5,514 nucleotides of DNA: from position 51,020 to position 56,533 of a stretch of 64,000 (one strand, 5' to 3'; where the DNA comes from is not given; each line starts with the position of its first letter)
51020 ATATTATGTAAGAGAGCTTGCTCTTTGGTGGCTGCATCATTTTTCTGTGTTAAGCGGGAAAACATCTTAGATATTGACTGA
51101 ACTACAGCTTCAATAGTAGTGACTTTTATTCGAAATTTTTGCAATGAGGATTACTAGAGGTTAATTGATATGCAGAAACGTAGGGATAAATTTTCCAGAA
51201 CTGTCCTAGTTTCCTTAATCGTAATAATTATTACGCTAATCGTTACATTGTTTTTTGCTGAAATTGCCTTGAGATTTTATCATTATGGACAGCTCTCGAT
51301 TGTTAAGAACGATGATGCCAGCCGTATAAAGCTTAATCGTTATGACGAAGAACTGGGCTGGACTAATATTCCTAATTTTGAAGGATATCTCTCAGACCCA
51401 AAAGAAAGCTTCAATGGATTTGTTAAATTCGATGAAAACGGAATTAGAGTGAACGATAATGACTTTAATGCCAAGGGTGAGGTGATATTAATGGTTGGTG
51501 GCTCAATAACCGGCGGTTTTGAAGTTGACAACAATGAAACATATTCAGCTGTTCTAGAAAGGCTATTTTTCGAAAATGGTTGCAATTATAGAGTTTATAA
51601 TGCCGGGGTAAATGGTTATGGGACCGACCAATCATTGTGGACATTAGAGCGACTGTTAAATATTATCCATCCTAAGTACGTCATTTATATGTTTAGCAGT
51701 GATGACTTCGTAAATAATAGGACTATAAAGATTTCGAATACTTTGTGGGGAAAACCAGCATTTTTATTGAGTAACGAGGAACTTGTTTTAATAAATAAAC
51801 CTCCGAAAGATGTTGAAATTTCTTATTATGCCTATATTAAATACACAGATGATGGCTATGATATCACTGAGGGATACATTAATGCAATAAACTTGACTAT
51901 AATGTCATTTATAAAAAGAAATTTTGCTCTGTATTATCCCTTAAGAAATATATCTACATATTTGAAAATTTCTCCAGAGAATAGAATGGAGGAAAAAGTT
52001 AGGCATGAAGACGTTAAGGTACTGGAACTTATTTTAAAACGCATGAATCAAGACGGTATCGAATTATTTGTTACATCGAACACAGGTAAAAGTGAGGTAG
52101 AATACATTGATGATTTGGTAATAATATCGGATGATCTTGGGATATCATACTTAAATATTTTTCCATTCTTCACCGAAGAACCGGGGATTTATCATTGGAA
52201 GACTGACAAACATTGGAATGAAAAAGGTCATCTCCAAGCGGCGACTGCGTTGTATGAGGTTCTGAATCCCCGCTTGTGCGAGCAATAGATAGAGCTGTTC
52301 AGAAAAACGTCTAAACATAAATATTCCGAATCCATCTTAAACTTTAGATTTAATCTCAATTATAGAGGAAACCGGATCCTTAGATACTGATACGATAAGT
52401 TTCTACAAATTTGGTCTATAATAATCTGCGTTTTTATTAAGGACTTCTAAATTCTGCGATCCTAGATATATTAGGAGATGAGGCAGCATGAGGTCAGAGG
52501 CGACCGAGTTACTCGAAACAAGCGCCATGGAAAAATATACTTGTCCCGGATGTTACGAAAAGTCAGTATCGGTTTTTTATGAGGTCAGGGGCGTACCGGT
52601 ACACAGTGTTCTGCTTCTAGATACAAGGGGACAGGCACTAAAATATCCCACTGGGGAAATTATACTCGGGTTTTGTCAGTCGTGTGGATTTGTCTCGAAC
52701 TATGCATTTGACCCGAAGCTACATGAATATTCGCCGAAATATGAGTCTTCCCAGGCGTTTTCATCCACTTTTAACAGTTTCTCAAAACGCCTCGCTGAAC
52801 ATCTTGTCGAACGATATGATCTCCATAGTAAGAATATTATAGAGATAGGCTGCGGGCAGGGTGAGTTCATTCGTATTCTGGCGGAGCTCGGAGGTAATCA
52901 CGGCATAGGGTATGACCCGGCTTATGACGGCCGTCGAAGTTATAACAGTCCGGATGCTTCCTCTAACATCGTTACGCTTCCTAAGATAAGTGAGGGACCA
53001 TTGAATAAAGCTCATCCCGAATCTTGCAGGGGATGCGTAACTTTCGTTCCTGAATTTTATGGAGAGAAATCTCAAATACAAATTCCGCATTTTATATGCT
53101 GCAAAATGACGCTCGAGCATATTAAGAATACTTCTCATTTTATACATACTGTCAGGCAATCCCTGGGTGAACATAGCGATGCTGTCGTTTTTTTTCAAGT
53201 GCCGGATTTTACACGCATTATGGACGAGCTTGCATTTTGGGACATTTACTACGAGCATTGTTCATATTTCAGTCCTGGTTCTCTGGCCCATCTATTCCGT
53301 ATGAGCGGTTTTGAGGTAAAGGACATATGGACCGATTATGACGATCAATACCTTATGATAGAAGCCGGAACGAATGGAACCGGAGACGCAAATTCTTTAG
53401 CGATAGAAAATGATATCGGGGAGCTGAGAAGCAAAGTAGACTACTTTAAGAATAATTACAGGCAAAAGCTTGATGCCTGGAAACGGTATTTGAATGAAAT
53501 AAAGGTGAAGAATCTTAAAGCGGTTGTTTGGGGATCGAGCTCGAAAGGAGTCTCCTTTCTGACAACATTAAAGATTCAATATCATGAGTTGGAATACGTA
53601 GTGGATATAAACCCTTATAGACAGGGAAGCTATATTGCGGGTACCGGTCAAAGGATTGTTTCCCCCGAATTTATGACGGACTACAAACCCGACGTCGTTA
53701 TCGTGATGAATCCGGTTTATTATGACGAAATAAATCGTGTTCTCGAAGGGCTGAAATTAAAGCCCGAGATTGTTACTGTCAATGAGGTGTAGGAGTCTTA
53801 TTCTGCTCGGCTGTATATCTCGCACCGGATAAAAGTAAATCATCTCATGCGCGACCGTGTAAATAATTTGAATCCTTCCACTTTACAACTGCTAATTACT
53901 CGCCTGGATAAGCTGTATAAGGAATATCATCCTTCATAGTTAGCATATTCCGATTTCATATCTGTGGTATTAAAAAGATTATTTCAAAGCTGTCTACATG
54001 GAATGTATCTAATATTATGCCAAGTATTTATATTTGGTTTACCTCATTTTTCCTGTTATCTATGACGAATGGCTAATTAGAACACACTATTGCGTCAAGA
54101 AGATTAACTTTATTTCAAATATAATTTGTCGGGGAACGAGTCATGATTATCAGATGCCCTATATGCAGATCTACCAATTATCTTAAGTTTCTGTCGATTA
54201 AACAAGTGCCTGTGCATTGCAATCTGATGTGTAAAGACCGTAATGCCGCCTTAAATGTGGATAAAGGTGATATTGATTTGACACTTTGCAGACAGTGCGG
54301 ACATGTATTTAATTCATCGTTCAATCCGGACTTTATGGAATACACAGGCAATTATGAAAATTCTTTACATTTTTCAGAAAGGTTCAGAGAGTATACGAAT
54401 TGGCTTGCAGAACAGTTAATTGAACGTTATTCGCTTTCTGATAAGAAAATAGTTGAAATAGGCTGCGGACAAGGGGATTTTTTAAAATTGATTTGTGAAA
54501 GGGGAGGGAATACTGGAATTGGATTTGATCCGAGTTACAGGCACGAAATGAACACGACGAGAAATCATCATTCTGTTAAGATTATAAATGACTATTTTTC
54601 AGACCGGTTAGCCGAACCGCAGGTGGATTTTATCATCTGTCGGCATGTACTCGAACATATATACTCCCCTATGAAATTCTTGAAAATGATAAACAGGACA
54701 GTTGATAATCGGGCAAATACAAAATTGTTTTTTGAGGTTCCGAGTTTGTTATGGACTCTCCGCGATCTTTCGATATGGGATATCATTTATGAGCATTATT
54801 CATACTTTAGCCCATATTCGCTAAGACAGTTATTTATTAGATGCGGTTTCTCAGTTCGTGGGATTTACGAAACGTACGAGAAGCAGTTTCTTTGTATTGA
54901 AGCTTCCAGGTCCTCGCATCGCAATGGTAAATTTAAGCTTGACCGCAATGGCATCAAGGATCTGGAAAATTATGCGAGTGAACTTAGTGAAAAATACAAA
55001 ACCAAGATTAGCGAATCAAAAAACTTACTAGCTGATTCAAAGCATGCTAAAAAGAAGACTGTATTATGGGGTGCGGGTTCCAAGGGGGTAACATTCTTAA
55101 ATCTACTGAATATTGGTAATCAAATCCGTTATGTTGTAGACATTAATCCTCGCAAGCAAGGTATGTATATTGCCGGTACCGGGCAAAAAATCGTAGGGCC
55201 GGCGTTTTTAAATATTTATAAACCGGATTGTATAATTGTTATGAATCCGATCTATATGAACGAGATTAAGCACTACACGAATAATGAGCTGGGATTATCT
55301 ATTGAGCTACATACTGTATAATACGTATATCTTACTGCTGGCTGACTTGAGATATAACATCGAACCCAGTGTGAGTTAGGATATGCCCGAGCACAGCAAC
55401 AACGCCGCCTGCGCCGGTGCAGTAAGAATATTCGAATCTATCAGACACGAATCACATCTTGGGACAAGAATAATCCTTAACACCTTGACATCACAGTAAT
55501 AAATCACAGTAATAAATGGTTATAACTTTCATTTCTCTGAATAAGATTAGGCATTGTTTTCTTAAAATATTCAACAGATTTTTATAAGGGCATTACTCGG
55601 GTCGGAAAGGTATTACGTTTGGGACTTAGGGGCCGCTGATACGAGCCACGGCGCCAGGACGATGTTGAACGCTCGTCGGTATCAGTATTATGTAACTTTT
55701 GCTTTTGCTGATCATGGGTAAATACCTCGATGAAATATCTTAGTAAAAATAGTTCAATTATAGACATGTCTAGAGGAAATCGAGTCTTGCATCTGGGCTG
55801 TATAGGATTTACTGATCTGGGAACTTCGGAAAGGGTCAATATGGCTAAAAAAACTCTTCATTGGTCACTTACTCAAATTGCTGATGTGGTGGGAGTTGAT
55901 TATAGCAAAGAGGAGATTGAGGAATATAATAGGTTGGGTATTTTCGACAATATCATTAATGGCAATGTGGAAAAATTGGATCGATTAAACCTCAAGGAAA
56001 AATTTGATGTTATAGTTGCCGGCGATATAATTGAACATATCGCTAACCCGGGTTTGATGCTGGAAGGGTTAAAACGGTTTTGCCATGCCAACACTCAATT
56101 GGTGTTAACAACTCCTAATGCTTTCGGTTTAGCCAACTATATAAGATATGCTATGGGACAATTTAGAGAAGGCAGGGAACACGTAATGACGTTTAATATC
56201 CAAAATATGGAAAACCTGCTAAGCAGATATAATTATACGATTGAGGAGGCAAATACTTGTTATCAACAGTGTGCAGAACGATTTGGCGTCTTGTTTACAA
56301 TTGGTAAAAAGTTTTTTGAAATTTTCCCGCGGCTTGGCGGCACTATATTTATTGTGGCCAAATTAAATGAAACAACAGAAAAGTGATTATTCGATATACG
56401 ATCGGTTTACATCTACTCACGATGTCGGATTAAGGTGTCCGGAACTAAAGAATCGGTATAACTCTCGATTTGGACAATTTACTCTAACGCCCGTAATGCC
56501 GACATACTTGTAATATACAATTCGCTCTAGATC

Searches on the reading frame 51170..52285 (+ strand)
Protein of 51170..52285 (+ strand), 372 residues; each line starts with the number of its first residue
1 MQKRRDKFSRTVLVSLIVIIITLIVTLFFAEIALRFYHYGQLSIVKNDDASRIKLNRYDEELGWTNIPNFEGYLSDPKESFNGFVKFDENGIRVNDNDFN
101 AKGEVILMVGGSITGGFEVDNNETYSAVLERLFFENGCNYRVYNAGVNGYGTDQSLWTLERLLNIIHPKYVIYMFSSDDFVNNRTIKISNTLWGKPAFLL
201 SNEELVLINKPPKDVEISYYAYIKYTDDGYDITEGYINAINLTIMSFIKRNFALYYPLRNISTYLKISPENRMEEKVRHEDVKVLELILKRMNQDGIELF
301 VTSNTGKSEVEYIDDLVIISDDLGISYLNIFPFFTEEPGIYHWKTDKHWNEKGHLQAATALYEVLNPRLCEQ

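Call 44: search_protein_families(library=pfam, proteins=[window:51170-52285:+], max_evalue=0.0001)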
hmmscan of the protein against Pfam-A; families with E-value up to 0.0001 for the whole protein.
window:51170-52285:+ (372 aa): 1 family
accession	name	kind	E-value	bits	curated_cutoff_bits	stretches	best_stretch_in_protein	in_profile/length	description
PF13472.12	Lipase_GDSL_2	-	1.4e-06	29.3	32.9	1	109-184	2-79/178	GDSL-like Lipase/Acylhydrolase family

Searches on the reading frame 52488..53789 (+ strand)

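Call 44: search_protein_families(library=pfam, proteins=[window:52488-53789:+], max_evalue=0.0001)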
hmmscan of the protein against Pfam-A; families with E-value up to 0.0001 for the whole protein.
window:52488-53789:+ (434 aa): 2 families
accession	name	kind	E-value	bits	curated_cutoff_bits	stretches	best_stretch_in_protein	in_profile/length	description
PF13489.12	Methyltransf_23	-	7.3e-20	71.8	27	1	101-277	7-161/164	Methyltransferase domain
PF08484.17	Methyltransf_14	-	2e-14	54.1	23.5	1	318-418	44-144/160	C-methyltransferase C-terminal domain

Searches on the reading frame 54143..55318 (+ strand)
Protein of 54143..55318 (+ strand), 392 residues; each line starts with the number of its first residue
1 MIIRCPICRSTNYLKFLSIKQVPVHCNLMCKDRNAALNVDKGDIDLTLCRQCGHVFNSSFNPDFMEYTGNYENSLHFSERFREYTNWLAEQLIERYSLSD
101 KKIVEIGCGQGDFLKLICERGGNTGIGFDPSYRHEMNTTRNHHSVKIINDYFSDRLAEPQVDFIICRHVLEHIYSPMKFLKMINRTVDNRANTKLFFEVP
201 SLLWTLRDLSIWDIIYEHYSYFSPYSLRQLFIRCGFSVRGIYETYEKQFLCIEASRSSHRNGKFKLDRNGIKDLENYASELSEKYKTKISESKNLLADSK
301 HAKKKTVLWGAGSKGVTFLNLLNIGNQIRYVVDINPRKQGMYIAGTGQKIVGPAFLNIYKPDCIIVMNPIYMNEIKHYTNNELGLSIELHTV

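Call 44: search_protein_families(library=pfam, proteins=[window:54143-55318:+], max_evalue=0.0001)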
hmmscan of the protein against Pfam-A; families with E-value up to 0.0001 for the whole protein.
window:54143-55318:+ (392 aa): 5 families
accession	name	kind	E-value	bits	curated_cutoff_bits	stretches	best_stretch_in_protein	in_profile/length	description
PF13489.12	Methyltransf_23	-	2.1e-20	73.6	27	1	80-238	5-161/164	Methyltransferase domain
PF08484.17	Methyltransf_14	-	1.9e-15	57.4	23.5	1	268-377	34-143/160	C-methyltransferase C-terminal domain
PF08241.18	Methyltransf_11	-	6e-09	36.9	21.2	1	104-187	1-87/95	Methyltransferase domain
PF13649.12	Methyltransf_25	-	1.7e-06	29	27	1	103-186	1-92/97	Methyltransferase domain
PF08242.18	Methyltransf_12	-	2.3e-06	28.7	30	1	104-186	1-91/98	Methyltransferase domain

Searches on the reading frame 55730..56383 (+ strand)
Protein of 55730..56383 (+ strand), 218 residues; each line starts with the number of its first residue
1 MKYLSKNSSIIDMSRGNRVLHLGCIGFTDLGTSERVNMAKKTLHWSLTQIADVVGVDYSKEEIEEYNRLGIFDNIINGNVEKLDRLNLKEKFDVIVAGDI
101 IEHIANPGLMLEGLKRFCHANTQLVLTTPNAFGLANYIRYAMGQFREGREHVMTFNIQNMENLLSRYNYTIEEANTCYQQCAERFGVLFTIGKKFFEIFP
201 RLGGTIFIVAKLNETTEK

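Call 44: search_protein_families(library=pfam, proteins=[window:55730-56383:+], max_evalue=0.0001)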
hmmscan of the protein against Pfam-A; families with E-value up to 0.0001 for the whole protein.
window:55730-56383:+ (218 aa): 4 families
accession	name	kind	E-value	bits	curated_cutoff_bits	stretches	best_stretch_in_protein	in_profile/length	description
PF13489.12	Methyltransf_23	-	3.6e-11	43.5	27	1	50-173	44-163/164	Methyltransferase domain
PF13847.12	Methyltransf_31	-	7.7e-09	35.8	27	1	41-141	23-114/145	Methyltransferase domain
PF08241.18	Methyltransf_11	-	3.6e-06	28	21.2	1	48-124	16-93/95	Methyltransferase domain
PF08242.18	Methyltransf_12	-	7.8e-06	27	30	1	49-121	17-95/98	Methyltransferase domain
